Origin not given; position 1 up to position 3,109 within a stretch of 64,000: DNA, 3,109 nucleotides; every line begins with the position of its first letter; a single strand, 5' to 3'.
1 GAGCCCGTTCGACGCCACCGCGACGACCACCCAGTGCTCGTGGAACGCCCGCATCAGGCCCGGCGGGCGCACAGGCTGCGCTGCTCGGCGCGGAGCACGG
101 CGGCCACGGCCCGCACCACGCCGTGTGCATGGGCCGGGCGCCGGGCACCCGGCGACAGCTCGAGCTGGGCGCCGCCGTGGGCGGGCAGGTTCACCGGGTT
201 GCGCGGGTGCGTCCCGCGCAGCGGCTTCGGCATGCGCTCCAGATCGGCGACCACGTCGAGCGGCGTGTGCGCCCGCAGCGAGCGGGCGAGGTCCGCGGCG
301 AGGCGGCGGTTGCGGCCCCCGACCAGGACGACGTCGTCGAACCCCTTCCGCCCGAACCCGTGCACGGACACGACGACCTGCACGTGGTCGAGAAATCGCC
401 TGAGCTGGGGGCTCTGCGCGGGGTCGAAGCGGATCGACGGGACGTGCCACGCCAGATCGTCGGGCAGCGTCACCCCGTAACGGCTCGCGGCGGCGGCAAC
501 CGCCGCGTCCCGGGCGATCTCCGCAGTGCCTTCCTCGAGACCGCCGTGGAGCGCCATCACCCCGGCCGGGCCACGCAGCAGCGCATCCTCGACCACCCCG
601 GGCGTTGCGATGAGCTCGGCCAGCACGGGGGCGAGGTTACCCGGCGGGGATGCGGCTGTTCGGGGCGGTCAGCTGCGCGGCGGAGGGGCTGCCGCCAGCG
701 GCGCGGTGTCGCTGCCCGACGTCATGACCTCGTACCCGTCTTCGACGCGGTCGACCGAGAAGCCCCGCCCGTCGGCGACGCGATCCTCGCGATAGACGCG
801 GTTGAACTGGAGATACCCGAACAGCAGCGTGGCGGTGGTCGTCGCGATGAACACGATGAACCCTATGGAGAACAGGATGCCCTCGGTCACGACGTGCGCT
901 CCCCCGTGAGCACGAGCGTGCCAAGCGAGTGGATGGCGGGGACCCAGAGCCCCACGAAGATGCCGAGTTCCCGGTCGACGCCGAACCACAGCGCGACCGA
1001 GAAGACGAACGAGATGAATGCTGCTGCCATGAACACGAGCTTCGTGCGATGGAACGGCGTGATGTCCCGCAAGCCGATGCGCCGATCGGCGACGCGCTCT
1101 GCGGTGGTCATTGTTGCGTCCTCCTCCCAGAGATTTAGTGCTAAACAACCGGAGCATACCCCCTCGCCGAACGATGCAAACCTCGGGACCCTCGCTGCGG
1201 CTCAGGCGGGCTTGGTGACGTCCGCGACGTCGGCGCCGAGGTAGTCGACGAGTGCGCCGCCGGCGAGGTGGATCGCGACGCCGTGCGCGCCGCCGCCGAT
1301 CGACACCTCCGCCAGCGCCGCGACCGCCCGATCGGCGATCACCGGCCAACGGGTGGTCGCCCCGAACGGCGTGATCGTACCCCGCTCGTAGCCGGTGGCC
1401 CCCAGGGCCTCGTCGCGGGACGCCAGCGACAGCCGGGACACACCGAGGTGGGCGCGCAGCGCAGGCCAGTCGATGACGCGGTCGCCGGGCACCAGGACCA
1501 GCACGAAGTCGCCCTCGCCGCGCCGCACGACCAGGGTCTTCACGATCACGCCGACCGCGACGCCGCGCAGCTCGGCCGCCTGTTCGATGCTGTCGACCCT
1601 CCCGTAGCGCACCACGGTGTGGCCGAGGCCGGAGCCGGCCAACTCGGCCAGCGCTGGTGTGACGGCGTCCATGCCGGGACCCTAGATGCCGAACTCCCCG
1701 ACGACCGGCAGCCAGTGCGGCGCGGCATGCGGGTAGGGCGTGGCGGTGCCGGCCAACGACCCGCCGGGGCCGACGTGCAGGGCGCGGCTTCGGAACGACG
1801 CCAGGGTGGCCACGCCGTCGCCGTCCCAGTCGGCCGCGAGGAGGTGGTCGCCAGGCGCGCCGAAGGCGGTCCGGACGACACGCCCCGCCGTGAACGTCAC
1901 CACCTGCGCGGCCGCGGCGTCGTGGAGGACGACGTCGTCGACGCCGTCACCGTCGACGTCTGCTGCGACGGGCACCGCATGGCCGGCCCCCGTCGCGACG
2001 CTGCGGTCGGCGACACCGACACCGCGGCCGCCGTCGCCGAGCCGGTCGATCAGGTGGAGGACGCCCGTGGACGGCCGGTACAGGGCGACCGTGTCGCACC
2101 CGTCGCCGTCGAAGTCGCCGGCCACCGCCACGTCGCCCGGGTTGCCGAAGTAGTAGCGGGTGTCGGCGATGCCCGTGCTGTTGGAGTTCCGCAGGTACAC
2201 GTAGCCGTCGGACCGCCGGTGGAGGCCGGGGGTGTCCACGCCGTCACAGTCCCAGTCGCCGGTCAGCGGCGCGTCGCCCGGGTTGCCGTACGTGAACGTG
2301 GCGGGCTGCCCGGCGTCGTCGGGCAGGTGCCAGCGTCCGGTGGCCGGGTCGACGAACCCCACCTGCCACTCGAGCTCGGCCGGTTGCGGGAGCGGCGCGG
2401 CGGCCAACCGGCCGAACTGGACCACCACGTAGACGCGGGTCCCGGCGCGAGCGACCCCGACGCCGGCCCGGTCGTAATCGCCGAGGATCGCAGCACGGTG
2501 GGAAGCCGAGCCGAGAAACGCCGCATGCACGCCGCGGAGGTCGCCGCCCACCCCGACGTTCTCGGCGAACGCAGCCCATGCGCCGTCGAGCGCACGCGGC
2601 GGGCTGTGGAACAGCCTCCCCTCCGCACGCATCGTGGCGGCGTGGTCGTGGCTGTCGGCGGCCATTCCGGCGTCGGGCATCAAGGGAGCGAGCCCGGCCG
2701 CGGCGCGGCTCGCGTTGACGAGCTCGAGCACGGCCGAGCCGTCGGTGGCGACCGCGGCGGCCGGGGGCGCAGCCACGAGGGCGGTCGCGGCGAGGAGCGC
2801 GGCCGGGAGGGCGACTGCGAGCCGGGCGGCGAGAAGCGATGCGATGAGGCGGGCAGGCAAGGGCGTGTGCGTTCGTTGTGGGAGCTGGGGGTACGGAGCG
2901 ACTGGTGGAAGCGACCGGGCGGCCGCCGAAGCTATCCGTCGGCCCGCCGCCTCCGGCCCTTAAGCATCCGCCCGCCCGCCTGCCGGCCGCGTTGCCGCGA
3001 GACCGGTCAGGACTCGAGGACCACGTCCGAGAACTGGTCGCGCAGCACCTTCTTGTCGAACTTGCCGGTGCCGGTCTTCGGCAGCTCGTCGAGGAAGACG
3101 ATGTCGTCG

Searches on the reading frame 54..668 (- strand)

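Call 28: search_protein_families(library=pfam, proteins=[window:54-668:-], max_evalue=0.001)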
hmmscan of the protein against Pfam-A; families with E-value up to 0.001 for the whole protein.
window:54-668:- (204 aa): 1 family
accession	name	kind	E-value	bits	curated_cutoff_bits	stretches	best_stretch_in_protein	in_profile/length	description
PF05908.16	Gamma_PGA_hydro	-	2.5e-23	83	22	1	35-177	28-166/191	Poly-gamma-glutamate hydrolase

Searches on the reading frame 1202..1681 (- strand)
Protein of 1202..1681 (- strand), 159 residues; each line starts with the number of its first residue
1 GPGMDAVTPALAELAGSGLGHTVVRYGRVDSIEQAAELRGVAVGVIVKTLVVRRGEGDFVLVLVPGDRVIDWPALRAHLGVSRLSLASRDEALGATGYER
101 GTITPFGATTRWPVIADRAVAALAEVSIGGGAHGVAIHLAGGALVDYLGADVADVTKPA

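Call 28: search_protein_families(library=pfam, proteins=[window:1202-1681:-], max_evalue=0.001)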
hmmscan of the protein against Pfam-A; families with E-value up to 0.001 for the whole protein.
window:1202-1681:- (159 aa): 1 family
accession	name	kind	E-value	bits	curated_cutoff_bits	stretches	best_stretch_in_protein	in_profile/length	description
PF04073.20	tRNA_edit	-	1e-29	103.5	25.5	1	29-146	4-122/123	Aminoacyl-tRNA editing domain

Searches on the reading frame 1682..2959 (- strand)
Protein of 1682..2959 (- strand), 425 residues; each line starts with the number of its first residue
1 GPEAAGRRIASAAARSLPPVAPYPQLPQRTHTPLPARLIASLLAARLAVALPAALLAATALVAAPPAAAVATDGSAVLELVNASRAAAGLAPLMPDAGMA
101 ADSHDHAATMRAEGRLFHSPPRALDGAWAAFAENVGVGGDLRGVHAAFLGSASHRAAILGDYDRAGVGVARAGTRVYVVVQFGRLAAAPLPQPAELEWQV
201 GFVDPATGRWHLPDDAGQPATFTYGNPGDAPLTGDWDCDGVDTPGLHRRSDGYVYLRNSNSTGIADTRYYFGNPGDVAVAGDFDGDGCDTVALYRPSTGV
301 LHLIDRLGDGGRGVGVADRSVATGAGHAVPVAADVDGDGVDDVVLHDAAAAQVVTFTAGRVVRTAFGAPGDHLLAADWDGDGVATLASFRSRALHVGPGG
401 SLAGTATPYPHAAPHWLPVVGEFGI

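Call 28: search_protein_families(library=pfam, proteins=[window:1682-2959:-], max_evalue=0.001)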
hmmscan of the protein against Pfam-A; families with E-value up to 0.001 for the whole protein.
window:1682-2959:- (425 aa): 2 families
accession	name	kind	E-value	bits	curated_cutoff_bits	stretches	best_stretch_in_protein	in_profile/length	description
PF00188.32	CAP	-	2.4e-09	38.5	21.1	1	78-181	1-116/117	Cysteine-rich secretory protein family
PF13517.12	FG-GAP_3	-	8.8e-05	23.5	26.9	1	282-344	1-60/61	FG-GAP-like repeat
